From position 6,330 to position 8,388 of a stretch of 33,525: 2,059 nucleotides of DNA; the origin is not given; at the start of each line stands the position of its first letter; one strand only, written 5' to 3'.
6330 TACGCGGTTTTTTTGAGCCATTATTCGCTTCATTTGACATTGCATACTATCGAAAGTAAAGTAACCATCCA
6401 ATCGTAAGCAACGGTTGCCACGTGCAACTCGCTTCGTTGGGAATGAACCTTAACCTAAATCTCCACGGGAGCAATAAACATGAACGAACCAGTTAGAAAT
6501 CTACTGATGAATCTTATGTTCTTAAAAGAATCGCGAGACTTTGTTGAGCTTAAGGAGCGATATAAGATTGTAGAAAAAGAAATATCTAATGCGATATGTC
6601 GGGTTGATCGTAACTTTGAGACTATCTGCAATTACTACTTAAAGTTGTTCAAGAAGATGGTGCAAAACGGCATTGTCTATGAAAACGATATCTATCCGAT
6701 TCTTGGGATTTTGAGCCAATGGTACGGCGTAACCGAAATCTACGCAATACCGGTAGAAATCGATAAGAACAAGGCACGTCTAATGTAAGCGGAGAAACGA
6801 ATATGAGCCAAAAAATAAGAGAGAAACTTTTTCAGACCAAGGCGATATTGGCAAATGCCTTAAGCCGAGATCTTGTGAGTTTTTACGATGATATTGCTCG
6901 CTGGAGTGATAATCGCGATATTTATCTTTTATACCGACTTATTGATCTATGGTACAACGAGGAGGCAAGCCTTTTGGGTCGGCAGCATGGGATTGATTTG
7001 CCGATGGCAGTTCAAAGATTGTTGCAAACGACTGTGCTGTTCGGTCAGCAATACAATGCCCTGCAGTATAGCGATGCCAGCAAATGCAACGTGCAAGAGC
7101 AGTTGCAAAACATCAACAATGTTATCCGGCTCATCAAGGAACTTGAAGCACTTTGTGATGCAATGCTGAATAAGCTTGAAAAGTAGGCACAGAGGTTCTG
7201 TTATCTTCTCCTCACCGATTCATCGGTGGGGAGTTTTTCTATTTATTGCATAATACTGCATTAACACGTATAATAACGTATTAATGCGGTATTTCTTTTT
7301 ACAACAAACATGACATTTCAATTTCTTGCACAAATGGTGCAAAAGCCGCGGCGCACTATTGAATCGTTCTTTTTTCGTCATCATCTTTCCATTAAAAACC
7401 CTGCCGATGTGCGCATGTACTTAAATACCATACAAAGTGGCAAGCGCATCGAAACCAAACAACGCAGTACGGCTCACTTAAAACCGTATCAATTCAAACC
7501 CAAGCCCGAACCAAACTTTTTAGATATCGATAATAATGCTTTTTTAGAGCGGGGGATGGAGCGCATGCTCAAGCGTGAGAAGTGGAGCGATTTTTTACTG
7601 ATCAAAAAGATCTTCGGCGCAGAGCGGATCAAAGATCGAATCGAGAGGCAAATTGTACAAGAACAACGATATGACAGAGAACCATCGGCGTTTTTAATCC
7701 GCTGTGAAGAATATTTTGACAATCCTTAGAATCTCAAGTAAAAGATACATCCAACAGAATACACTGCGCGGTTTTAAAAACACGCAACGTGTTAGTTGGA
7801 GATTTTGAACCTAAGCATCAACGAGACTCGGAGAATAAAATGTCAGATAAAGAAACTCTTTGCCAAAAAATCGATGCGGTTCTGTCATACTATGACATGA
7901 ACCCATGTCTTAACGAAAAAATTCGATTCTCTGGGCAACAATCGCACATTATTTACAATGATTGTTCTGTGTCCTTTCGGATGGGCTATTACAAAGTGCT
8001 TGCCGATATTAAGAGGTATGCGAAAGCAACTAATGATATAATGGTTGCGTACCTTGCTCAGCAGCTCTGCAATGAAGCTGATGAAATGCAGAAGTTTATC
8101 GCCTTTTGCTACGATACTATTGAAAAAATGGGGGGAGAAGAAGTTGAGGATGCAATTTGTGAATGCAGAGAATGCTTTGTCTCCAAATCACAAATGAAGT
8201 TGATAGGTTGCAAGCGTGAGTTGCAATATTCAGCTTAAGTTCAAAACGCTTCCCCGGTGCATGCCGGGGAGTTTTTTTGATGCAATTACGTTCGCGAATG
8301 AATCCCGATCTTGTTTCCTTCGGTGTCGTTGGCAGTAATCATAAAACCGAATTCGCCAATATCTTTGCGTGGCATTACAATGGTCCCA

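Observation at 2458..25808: Six copies of a 42-bp palindromic element (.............-N16-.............), confined to intergenic gaps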

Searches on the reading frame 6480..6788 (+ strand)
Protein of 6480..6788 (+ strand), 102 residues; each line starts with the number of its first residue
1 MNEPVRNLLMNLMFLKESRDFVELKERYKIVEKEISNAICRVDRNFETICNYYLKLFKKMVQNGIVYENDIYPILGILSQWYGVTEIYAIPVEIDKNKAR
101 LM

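Call 6: search_protein_families(library=ncbifam, proteins=[window:6480-6788:+])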
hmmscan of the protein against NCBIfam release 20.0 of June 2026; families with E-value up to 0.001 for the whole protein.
window:6480-6788:+ (102 aa): 0 families

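Call 30: search_protein_families(library=pfam, max_evalue=1, proteins=[window:6480-6788:+])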
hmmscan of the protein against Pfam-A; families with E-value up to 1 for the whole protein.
window:6480-6788:+ (102 aa): 4 families
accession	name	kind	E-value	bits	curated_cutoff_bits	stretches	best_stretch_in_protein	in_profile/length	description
PF20679.3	Hanta_Gn-B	-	0.016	16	28.2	1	22-91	29-95/102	Hantavirus glycoprotein Gn, base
PF02346.21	Vac_Fusion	-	0.04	14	24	1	7-60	4-51/56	Chordopoxvirus multifunctional envelope protein A27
PF21428.2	Gp7_helical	-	0.082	13.3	27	1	43-55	19-31/47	Baseplate wedge protein gp7, helical domain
PF06151.18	Trehalose_recp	-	0.095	11.8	21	1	9-61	251-304/410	Trehalose receptor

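Call 60: search_protein_families(library=phrogs, max_evalue=0.01, proteins=[window:6480-6788:+])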
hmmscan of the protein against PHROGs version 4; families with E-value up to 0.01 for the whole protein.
window:6480-6788:+ (102 aa): 0 families

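Call 61: search_protein_families(library=padloc, max_evalue=0.01, proteins=[window:6480-6788:+])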
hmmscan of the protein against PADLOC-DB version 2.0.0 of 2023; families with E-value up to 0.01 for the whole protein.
window:6480-6788:+ (102 aa): 0 families

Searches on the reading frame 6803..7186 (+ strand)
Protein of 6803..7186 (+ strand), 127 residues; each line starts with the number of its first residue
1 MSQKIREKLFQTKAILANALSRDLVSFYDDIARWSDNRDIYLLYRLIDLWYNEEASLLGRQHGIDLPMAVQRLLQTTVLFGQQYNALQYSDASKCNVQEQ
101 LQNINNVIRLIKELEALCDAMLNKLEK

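Call 6: search_protein_families(library=ncbifam, proteins=[window:6803-7186:+])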
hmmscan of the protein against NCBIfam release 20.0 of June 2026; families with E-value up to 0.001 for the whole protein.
window:6803-7186:+ (127 aa): 0 families

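Call 30: search_protein_families(library=pfam, max_evalue=1, proteins=[window:6803-7186:+])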
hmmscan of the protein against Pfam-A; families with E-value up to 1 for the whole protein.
window:6803-7186:+ (127 aa): 1 family
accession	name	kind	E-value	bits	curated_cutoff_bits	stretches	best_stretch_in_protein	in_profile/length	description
PF25217.1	CreS_N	-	0.14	13.2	27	1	63-112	22-71/80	Crescentin, N-terminal segment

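Call 60: search_protein_families(library=phrogs, max_evalue=0.01, proteins=[window:6803-7186:+])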
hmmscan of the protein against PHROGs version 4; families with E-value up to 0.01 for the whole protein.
window:6803-7186:+ (127 aa): 0 families

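Call 61: search_protein_families(library=padloc, max_evalue=0.01, proteins=[window:6803-7186:+])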
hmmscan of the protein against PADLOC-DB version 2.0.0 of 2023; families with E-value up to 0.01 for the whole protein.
window:6803-7186:+ (127 aa): 1 family
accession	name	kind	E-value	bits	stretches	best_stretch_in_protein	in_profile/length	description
PDLC03043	REase_I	-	0.002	15.3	1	72-124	39-92/313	Type I restriction enzyme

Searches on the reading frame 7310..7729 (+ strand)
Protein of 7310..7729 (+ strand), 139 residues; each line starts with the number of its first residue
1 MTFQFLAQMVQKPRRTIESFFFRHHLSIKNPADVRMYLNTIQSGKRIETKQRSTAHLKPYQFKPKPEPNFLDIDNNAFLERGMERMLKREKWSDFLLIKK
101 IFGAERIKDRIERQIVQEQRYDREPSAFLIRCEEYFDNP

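Call 6: search_protein_families(library=ncbifam, proteins=[window:7310-7729:+])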
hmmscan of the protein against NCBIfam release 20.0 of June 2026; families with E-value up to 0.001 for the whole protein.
window:7310-7729:+ (139 aa): 0 families

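Call 30: search_protein_families(library=pfam, max_evalue=1, proteins=[window:7310-7729:+])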
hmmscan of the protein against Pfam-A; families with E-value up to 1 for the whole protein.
window:7310-7729:+ (139 aa): 0 families

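Call 60: search_protein_families(library=phrogs, max_evalue=0.01, proteins=[window:7310-7729:+])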
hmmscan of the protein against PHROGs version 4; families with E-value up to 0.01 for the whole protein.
window:7310-7729:+ (139 aa): 0 families

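Call 61: search_protein_families(library=padloc, max_evalue=0.01, proteins=[window:7310-7729:+])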
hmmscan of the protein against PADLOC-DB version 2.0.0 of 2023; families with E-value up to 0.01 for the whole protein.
window:7310-7729:+ (139 aa): 0 families

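Call 78: predict_structure(protein=window:7310-7729:+)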
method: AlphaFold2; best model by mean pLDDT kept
length: 139 residues; sequences in the alignment: 1
mean_pLDDT: 65.7   pTM: 0.44
mean pLDDT of the five models: 65.7, 64.9, 64.7, 62.4, 60.7
residues with pLDDT >= 90: 19; 70-90: 45; 50-70: 23; < 50: 52
segments of 3 or more residues with pLDDT < 50: 1-9, 39-61, 63-72
pLDDT, mean of each block of 10 residues (from residue 1): 45 50 50 52 42 41 45 69 88 88 87 90 88 87
secondary structure, 60 per line:
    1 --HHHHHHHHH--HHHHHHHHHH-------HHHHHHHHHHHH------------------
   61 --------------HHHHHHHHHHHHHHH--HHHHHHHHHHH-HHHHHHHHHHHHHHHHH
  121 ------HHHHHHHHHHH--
elements in order: H3-11 H14-23 H31-42 H75-89 H92-102 H104-120 H127-137

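Call 80: search_protein_representatives(protein=window:7310-7729:+)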
Query: 139 residues. Proteins with E-value up to 0.001 (for the whole library): 13; up to 1e-10: 6; up to 1e-30: 1. The best 13 are listed.
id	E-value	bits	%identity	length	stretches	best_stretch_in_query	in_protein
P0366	1.9e-82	290.1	100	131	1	9-139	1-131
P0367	1.0e-24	103.2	46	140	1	1-129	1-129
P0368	3.7e-20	88.5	36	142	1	1-136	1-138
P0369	3.2e-13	66.0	39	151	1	4-126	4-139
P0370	4.2e-12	62.4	44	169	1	2-92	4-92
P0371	4.9e-11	59.0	45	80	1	1-64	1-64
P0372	2.9e-08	50.0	43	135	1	20-116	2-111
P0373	1.0e-07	48.2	48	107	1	1-63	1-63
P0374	2.3e-06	43.8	39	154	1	1-77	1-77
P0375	2.7e-05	40.4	44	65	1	1-63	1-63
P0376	3.4e-05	40.1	43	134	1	1-69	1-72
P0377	1.1e-04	38.4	44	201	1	1-66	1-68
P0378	3.3e-04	36.9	44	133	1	12-65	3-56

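Call 82: search_protein_families(library=pfam, alignment_id=A4, max_evalue=1)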
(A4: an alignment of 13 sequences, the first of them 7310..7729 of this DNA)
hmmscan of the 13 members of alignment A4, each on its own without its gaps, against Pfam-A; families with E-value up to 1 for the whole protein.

A. member 1, window:7310-7729:+ (139 aa): 0 families

B. families by the number of members that match (of 13 scanned): 14 families
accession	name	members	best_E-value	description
PF21956.1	DUF6922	4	0.00013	Family of unknown function (DUF6922)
PF25438.1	DUF7896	3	0.028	Domain of unknown function (DUF7896)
PF08281.18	Sigma70_r4_2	2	0.0062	Sigma-70, region 4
PF22909.1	Caulimovir_coat_dom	1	0.0018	Caulimovirus coat protein, conserved domain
PF02413.22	Caudo_TAP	1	0.0047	Caudovirales tail fibre assembly protein, lambda gpK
PF13592.12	HTH_33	1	0.032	Winged helix-turn helix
PF22736.1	NNH5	1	0.067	NACHT N-terminal Helical domain 5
PF11717.14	Tudor-knot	1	0.074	RNA binding activity-knot of a chromodomain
PF21322.2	KDM6_C-hel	1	0.1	Lysine-specific demethylase 6/UTY, C-terminal helical domain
PF13495.12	Phage_int_SAM_4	1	0.11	Phage integrase, N-terminal SAM-like domain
PF09741.14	DUF2045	1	0.13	Uncharacterized conserved protein (DUF2045)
PF01023.25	S_100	1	0.13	S-100/ICaBP type calcium binding domain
PF22813.1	TcaA_2nd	1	0.16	TcaA protein second domain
PF20768.2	Topo_VI_alpha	1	0.19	All-beta domain in DNA topoisomerase VI alpha subunit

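Call 83: search_solved_structures(query=A4, max_evalue=10)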
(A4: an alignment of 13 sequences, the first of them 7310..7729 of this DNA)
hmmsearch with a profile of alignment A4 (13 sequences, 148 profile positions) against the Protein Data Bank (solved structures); distinct sequences matched with E-value up to 10: 1.
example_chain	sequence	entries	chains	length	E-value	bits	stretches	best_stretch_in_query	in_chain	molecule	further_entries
4ae6_A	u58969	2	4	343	0.59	13.6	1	30-118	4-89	CAMP-DEPENDENT PROTEIN KINASE CATALYTIC SUBUNIT ALPHA 2 | CAMP-DEPENDENT PROTEIN KINASE CATALYTIC SUBUNIT ALPHA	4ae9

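Call 84: fold_search(model_id=the predicted structure, library=pdb)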
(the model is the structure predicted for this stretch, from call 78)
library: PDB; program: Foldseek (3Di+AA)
matches with E <= 10: 14; with E <= 0.001: 0
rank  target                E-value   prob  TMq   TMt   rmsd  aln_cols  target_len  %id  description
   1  2awi_G                2.3e+00  0.21  0.29  0.15   5.8        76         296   18  Structure of PrgX Y153C mutant (released 2005-12-06)
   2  2awi_C                3.3e+00  0.15  0.29  0.15   5.8        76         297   18  Structure of PrgX Y153C mutant (released 2005-12-06)
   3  2axu_C                3.5e+00  0.12  0.27  0.15   5.8        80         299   18  Structure of PrgX (released 2005-12-06)
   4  2axu_E                4.0e+00  0.15  0.27  0.14   5.9        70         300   17  Structure of PrgX (released 2005-12-06)
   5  2awi_A                4.3e+00  0.14  0.26  0.14   5.8        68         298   18  Structure of PrgX Y153C mutant (released 2005-12-06)
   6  2axu_K                4.3e+00  0.14  0.30  0.15   5.9        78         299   18  Structure of PrgX (released 2005-12-06)
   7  2axu_J                5.2e+00  0.12  0.29  0.15   5.9        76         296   18  Structure of PrgX (released 2005-12-06)
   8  2axv_A                5.5e+00  0.12  0.30  0.15   5.9        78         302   18  Structure of PrgX Y153C mutant (released 2005-12-06)
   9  8ynu_A                5.5e+00  0.09  0.22  0.34   6.2        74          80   16  Crystal structure of the myb domain of S.pombe Tbf1 in the P222 space group (released 2025-04-09)
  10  8ynu_B                5.9e+00  0.12  0.25  0.41   5.4        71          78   17  Crystal structure of the myb domain of S.pombe Tbf1 in the P222 space group (released 2025-04-09)
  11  2axu_B                5.9e+00  0.11  0.30  0.15   5.9        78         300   18  Structure of PrgX (released 2005-12-06)
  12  2axu_D                7.6e+00  0.07  0.24  0.13   5.9        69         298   17  Structure of PrgX (released 2005-12-06)
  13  2axu_A                8.7e+00  0.09  0.28  0.14   6.3        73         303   16  Structure of PrgX (released 2005-12-06)
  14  3vhv                  9.3e+00  0.02  0.16  0.10  14.1        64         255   16  Mineralocorticoid receptor ligand-binding domain with non-steroidal antagonist (released 2011-12-28)

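Call 85: find_encoding_contigs(protein=P0367, flank=5000, max_places=3)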
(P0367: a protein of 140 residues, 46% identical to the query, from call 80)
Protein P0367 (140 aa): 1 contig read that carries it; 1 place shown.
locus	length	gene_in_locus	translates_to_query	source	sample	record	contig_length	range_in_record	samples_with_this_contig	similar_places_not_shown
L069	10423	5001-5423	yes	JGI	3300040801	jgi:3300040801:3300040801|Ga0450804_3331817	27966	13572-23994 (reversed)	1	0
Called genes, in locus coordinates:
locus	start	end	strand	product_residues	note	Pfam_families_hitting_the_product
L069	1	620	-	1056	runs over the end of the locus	PF13395:HNH_4, PF18541:RuvC_III (weak)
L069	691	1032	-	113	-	PF12647:RNHCP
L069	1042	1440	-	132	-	-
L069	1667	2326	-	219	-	PF09992:NAGPA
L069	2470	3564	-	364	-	PF01926:MMR_HSR1, PF02421:FeoB_N, PF06071:YchF-GTPase_C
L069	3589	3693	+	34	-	-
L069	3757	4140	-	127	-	-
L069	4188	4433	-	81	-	-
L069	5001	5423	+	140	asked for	-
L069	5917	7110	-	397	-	PF00482:T2SSF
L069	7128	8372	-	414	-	PF00437:T2SSE, PF03266:NTPase_1 (faint)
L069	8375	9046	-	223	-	-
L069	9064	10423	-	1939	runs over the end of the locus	-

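Call 90: list_cluster_members(proteins=[P0368, P0369, P0370, P0371, P0372, P0373, P0374, P0375, P0376, P0377])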
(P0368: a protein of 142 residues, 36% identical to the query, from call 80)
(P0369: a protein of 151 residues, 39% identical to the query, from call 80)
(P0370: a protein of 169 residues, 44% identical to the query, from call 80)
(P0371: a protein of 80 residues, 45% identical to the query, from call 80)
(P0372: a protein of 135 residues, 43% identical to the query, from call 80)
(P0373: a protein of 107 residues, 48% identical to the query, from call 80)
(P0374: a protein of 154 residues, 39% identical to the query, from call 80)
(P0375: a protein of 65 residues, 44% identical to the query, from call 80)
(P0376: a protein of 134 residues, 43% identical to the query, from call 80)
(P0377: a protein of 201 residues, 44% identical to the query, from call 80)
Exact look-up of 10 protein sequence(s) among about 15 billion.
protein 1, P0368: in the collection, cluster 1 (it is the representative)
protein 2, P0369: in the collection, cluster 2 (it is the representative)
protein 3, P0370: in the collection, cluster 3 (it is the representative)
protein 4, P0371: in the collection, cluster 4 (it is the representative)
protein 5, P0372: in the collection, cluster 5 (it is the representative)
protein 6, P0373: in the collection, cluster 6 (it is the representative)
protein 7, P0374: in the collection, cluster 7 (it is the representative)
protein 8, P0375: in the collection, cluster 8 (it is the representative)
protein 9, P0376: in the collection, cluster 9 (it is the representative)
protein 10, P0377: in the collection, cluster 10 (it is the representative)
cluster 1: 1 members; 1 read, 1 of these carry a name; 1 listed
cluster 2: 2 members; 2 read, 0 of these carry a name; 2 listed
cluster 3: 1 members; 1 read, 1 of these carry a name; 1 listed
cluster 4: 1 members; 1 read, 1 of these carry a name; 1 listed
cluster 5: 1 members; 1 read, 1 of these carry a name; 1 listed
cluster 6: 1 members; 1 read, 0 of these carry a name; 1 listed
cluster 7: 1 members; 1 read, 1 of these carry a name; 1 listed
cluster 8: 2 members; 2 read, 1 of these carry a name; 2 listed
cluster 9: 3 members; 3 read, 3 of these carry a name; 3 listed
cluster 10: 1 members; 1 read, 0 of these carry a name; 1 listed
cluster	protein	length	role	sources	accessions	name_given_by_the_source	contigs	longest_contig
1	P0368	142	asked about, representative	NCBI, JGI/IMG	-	hypothetical protein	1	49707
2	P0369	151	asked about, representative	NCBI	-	-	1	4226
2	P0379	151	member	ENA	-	-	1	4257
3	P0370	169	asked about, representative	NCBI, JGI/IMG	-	hypothetical protein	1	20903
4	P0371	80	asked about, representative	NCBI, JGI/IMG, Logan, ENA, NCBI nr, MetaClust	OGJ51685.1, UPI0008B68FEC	hypothetical protein A2335_00235 [Candidatus Peregrinibacteria bacterium ... | MAG: hypothetical protein A2335_00235 [Candidatus Peregrinibacteria bacterium ... | status=active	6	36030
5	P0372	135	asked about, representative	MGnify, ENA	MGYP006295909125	CR=1 FL=1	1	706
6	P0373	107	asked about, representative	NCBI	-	-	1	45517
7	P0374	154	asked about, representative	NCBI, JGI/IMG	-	hypothetical protein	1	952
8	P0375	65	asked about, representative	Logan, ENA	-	-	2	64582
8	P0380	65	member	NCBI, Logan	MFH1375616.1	MAG: hypothetical protein ABIH35_03035 [Patescibacteria group bacterium]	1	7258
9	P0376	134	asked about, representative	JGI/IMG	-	hypothetical protein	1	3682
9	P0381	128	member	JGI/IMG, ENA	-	hypothetical protein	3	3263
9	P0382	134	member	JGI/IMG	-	hypothetical protein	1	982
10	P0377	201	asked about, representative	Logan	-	-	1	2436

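Call 91: find_encoding_contigs(protein=P0368, flank=10000, max_places=2)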
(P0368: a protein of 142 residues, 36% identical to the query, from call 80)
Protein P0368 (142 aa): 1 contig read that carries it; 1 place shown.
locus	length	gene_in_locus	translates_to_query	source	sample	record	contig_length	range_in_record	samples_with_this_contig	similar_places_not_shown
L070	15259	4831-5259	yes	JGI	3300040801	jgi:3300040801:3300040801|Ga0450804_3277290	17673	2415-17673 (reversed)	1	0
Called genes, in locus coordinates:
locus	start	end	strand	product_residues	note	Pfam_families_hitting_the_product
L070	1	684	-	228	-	?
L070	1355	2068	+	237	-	-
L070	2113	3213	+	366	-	PF01168:Ala_racemase_N, PF00842:Ala_racemase_C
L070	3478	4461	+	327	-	PF02826:2-Hacid_dh_C, PF02558:ApbA (faint), PF03807:F420_oxidored (faint), PF07991:KARI_N, PF01450:KARI_C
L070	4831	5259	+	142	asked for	-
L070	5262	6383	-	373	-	-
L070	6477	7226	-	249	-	-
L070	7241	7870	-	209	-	-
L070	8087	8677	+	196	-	PF06559:DCD_N, PF22769:DCD, PF22569:DCD_C, PF00692:dUTPase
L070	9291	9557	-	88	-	PF05016:ParE_toxin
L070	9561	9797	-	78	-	-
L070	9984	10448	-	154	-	-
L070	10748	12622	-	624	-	-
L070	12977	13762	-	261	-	-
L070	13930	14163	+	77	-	-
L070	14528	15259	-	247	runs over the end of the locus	PF20772:TACO1_YebC_N, PF01709:Transcrip_reg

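Call 105: predict_structure(alignment_id=A4)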
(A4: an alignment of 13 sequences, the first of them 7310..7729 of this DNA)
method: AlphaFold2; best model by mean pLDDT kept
length: 139 residues; sequences in the alignment: 13
mean_pLDDT: 89.8   pTM: 0.47
mean pLDDT of the five models: 89.8, 88.4, 88.2, 87.9, 86.7
residues with pLDDT >= 90: 102; 70-90: 26; 50-70: 11; < 50: 0
segments of 3 or more residues with pLDDT < 50: none
pLDDT, mean of each block of 10 residues (from residue 1): 97 97 96 96 84 79 67 76 95 96 94 95 94 92
secondary structure, 60 per line:
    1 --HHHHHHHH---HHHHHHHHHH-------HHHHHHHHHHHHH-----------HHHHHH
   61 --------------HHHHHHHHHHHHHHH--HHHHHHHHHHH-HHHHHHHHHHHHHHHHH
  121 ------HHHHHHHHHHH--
elements in order: H3-10 H14-23 H31-43 H55-60 H75-89 H92-102 H104-120 H127-137

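Call 108: fold_search(model_id=the predicted structure, library=pdb)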
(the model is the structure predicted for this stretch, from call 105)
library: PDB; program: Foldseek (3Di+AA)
matches with E <= 10: 49; with E <= 0.001: 0
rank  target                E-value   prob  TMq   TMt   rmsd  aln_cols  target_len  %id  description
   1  6jgf                  1.5e+00  0.11  0.25  0.29  18.8       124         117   16  Crystal structure of Se-Met CadR from P. putida with a 21 residue C-terminal truncation (released 2019-09-25)
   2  2axu_C                1.9e+00  0.14  0.25  0.14   9.0        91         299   19  Structure of PrgX (released 2005-12-06)
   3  2axu_J                2.6e+00  0.15  0.26  0.14   9.1        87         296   20  Structure of PrgX (released 2005-12-06)
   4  2axu_K                2.9e+00  0.15  0.27  0.14   9.1        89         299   19  Structure of PrgX (released 2005-12-06)
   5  6jgv_A                3.1e+00  0.08  0.26  0.29  19.2       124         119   16  Crystal structure of the transcriptional regulator CadR from P. putida (released 2019-09-25)
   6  5crl_A                3.3e+00  0.08  0.23  0.27  21.9       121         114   18  Crystal Structure of the Transcription Activator Tn501 MerR in Complex with Mercury (II) (released 2016-09-07)
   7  6jni_C                3.5e+00  0.06  0.24  0.26  17.5       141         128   16  Crystal structure of the transcriptional regulator CadR from P. putida in complex with Zinc(II) and DNA (released 2019-09-25)
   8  6jgx_B                3.7e+00  0.06  0.24  0.25  17.4       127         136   16  Crystal structure of the transcriptional regulator CadR from P. putida in complex with Cadmium(II) and DNA (released 2019-09-25)
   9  5i44_K                3.9e+00  0.30  0.28  0.52   4.4        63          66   14  Structure of RacA-DNA complex; P21 form (released 2016-05-04)
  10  2awi_C                3.9e+00  0.11  0.26  0.14   9.1        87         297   20  Structure of PrgX Y153C mutant (released 2005-12-06)
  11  6jgw_B                3.9e+00  0.07  0.25  0.30  19.3       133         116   17  Crystal structure of the transcriptional regulator CadR from P. putida in complex with DNA (released 2019-09-25)
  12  6jgx_A                3.9e+00  0.06  0.24  0.24  17.4       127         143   16  Crystal structure of the transcriptional regulator CadR from P. putida in complex with Cadmium(II) and DNA (released 2019-09-25)
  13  2awi_A                4.2e+00  0.11  0.26  0.14   9.2        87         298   20  Structure of PrgX Y153C mutant (released 2005-12-06)
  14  5i41                  4.4e+00  0.28  0.25  0.47   5.7        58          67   14  Structure of the apo RacA DNA binding domain (released 2016-05-04)
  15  2axv_A                4.4e+00  0.09  0.27  0.14  17.7       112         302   17  Structure of PrgX Y153C mutant (released 2005-12-06)
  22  5i44_I                5.7e+00  0.23  0.27  0.51   4.6        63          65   14  Structure of RacA-DNA complex; P21 form (released 2016-05-04)
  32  5i44_B                7.2e+00  0.18  0.26  0.47   4.0        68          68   12  Structure of RacA-DNA complex; P21 form (released 2016-05-04)
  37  5i44_G                8.7e+00  0.21  0.28  0.51   2.6        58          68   14  Structure of RacA-DNA complex; P21 form (released 2016-05-04)
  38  5i44_A                8.7e+00  0.16  0.26  0.49   4.0        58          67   14  Structure of RacA-DNA complex; P21 form (released 2016-05-04)
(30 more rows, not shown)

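Call 114: find_related_loci(query=A8, collection=viral_contigs, flank=5000)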
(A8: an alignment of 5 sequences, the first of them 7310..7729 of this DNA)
Query A8 (139 aa) in viral_contigs; peptide patterns used: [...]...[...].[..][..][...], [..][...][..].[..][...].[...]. (x = any residue, [..] = any of these).
24 stretches matched a pattern, but none encodes a relative of the query by tblastn (E <= 1e-3).

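Call 115: search_dna_similar(query=window:7310-7729:+, collection=plasmids, mode=protein, max_evalue=0.01, max_rows=10)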
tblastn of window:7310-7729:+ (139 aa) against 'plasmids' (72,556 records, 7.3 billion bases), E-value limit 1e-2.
No match.

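Call 116: search_dna_similar(query=window:7310-7729:+, collection=phages, mode=protein, max_evalue=0.01, max_rows=10)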
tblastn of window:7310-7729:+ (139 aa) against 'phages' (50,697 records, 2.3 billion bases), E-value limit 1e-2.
No match.

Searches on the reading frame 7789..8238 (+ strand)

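Call 6: search_protein_families(library=ncbifam, proteins=[window:7789-8238:+])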
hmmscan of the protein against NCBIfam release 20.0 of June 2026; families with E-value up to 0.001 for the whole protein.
window:7789-8238:+ (149 aa): 0 families

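Call 30: search_protein_families(library=pfam, max_evalue=1, proteins=[window:7789-8238:+])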
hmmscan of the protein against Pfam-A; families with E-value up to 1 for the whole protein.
window:7789-8238:+ (149 aa): 1 family
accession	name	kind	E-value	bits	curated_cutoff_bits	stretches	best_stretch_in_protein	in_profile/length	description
PF16381.10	Coatomer_g_Cpla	-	0.09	13.4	31.2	1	11-86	24-96/115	Coatomer subunit gamma-1 C-terminal appendage platform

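Call 60: search_protein_families(library=phrogs, max_evalue=0.01, proteins=[window:7789-8238:+])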
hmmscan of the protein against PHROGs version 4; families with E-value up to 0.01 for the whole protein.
window:7789-8238:+ (149 aa): 0 families

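Call 61: search_protein_families(library=padloc, max_evalue=0.01, proteins=[window:7789-8238:+])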
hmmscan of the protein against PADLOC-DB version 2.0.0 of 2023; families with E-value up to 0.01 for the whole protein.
window:7789-8238:+ (149 aa): 0 families
